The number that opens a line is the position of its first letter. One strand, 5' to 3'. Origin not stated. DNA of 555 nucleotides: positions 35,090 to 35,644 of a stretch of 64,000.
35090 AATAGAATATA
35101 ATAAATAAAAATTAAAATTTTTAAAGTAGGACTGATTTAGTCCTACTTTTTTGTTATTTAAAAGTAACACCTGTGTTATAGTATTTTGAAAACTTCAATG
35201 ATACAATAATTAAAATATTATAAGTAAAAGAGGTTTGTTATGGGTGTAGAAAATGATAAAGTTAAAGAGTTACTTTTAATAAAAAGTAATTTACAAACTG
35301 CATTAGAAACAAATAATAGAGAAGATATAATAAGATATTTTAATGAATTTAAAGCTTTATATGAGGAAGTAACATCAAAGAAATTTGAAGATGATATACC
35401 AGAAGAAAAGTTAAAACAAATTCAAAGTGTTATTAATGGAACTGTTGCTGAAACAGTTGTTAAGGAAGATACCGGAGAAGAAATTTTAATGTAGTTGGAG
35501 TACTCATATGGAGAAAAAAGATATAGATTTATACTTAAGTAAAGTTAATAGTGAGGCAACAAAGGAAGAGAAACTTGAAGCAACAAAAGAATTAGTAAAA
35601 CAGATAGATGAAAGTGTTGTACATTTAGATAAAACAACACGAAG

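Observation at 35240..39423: Insulated three-gene orphan operon centred on a 1139-aa HExxH protein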

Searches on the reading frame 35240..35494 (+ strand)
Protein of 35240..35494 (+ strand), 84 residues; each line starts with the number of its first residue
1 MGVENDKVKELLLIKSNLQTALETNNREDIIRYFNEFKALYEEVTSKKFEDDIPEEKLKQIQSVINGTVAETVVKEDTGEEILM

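Call 3: search_protein_families(library=pfam, proteins=[window:35240-35494:+], max_evalue=1)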
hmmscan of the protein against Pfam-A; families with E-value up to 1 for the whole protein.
window:35240-35494:+ (84 aa): 2 families
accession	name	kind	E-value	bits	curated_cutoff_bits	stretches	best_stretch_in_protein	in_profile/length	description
PF21267.3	UBAP-1_UBA2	-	0.01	16.1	27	1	1-23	11-34/39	Ubiquitin-associated protein 1, UBA2 domain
PF17476.7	Binary_toxB_3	-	0.069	13.8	28.4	1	5-64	35-98/102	Clostridial binary toxin B/anthrax toxin PA domain 3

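Call 4: search_protein_families(library=ncbifam, proteins=[window:35240-35494:+], max_evalue=1)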
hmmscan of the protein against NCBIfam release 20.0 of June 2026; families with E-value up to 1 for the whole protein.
window:35240-35494:+ (84 aa): 2 families
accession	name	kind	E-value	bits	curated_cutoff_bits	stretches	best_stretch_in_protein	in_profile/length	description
NF006156.0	PRK08299.1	equivalog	0.015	13.9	335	1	30-75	213-259/403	NADP-dependent isocitrate dehydrogenase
NF005965.0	PRK08055.1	equivalog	0.085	12.4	179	1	10-71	11-72/182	chorismate mutase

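Call 5: search_protein_families(library=padloc, proteins=[window:35240-35494:+], max_evalue=1)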
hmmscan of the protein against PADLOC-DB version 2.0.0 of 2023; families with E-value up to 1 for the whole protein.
window:35240-35494:+ (84 aa): 1 family
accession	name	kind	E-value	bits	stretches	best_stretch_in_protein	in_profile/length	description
PDLC00695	Effector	-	0.015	12.9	1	28-67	89-130/195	2TM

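Call 53: search_protein_families(library=phrogs, proteins=[window:35240-35494:+], max_evalue=0.1)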
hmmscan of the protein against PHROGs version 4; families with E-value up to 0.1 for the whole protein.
window:35240-35494:+ (84 aa): 0 families

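Call 79: find_homologous_proteins(query=A7, max_evalue=0.001)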
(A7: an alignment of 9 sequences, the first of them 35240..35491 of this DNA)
Query A7 (9 sequences) (84 aa, profile of the alignment): 38 proteins with E <= 0.001 among 1518 candidates.
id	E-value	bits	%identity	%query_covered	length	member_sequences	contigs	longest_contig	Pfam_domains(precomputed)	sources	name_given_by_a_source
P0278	1.5e-31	126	98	100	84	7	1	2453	-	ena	-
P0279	1.8e-31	126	76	100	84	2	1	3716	-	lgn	-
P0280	1.9e-31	126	76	100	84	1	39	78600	-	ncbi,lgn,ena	-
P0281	2.7e-31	125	76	100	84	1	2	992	-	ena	-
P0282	3.0e-31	125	75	100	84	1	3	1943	-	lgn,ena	-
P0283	4.1e-31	125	76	100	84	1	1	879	-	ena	-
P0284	6.4e-31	124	62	100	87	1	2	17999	-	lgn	-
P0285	1.7e-30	123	75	100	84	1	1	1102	-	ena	-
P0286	2.3e-30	122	75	100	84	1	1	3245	-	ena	-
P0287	4.0e-30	121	75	100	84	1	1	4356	-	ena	-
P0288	4.9e-30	121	75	100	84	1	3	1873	-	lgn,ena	-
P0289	1.1e-29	120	75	100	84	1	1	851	-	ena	-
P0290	2.2e-29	119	77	100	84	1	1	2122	-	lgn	-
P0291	3.4e-29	119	51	98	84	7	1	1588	-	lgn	-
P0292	3.0e-28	115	49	80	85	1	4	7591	-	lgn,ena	-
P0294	9.4e-28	114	71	54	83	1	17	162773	-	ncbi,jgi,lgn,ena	-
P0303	2.6e-23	100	29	70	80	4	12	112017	-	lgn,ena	-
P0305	1.0e-22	98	43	90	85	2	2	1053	PF23857.2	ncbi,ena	-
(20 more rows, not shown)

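Call 81: search_protein_families(library=pfam, proteins=[P0305, P0303, P0280, P0294], max_evalue=1)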
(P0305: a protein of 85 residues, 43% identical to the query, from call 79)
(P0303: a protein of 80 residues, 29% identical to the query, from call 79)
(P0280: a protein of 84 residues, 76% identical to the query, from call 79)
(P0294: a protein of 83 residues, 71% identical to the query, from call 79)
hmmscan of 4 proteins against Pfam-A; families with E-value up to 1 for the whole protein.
P0305 (85 aa): 4 families
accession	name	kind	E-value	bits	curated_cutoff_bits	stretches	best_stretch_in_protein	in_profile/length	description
PF23857.1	Phage_TAC_19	-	2.6e-05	24.7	27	1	6-73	28-97/109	Phage tail chaperone protein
PF01251.23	Ribosomal_S7e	-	0.021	15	33.5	1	19-48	148-177/182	Ribosomal protein S7e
PF00787.29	PX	-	0.031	15.2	21.6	1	23-47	4-28/84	PX domain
PF22743.2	PspAA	-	0.046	14.4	27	1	5-45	15-55/92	PspA-Associated protein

P0303 (80 aa): 1 family
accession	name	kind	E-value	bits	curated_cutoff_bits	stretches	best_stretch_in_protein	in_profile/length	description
PF14511.12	RE_EcoO109I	-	0.059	13.6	22.5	1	17-57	141-181/198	Type II restriction endonuclease EcoO109I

P0280 (84 aa): 4 families
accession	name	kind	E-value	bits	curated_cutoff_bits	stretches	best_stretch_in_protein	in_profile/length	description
PF08679.17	DsrD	-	0.019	15.7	24.2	1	20-73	7-48/65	Dissimilatory sulfite reductase D (DsrD)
PF09577.15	Spore_YpjB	-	0.035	14.4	24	1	15-66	106-156/230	Sporulation protein YpjB (SpoYpjB)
PF20663.3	COG4_N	-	0.11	13.1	27.3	1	7-53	58-104/107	Conserved oligomeric Golgi complex subunit 4, N-terminal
PF11237.13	DUF3038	-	0.11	13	25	1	4-48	82-127/168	Protein of unknown function (DUF3038)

P0294 (83 aa): 4 families
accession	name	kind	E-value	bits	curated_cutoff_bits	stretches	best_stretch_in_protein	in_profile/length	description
PF08438.16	YGR210-like_G4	-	0.044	14.7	24.7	1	6-66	19-79/108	Obg-like GTPase YGR210-like, G4 motif-containing domain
PF17476.7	Binary_toxB_3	-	0.046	14.3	28.4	1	3-64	33-98/102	Clostridial binary toxin B/anthrax toxin PA domain 3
PF19715.4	DUF6210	-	0.051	14.5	25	1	24-81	30-81/116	Family of unknown function (DUF6210)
PF21387.2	Gp6_C-I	-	0.086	13.4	27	1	8-38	30-60/69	Baseplate structural protein gp6, C-terminal domain I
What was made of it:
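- Tried and rejected: A single sub-threshold Phage_TAC_19 hit for one ORF1 relative was not reproduced in the others (call 81).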

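Call 88: search_solved_structures(query=A7, max_evalue=10)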
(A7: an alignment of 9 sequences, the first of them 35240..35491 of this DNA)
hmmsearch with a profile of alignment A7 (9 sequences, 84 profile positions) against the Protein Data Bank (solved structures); distinct sequences matched with E-value up to 10: 54.
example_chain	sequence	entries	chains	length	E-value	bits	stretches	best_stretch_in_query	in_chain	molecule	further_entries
9eho_II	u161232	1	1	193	0.0011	22.3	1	19-53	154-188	40S ribosomal protein S7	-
6z35_A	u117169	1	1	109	0.015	18.6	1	6-44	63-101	Maquette 2-1ip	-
4p3e_C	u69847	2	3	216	0.024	17.9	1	22-47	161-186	Signal recognition particle subunit SRP68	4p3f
9j4f_A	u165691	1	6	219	0.024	17.9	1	33-69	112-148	Tubulin polymerization-promoting protein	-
3j80_H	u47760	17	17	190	0.037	17.4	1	20-56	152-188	eS7 | 40S ribosomal protein S7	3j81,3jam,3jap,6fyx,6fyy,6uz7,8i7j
2a26_A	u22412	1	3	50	0.047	17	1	27-70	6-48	Calcyclin-binding protein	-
9j4d_F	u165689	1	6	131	0.048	17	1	33-69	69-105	Tubulin polymerization-promoting protein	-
4u3m_S7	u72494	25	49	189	0.054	16.8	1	21-56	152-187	40S ribosomal protein S7-A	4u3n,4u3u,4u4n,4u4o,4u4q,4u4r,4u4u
3j6x_S7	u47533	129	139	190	0.054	16.8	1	21-56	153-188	40S ribosomal protein S7 | 40S ribosomal protein S7-A | eS7 (yeast S7)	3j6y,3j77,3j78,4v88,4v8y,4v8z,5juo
4v6w_AH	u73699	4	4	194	0.058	16.7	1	20-56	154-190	40S ribosomal protein S7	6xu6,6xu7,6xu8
1ysm_A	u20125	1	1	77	0.059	16.7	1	28-76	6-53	Calcyclin-binding protein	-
4bts_A3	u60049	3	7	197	0.08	16.3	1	17-57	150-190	40S RIBOSOMAL PROTEIN RPS7E | RPS7E | eS7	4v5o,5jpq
6gz3_BH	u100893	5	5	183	0.092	16.1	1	20-55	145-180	40S ribosomal protein S7 | ribosomal protein eS7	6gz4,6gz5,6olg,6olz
11hg_S7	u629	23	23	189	0.095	16.1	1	20-55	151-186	Small ribosomal subunit protein eS7 | 40S ribosomal protein S7 | eS7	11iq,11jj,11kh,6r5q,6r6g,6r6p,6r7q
5k0y_X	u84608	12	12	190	0.098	16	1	20-55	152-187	ribosomal protein eS7 | 40S ribosomal protein S7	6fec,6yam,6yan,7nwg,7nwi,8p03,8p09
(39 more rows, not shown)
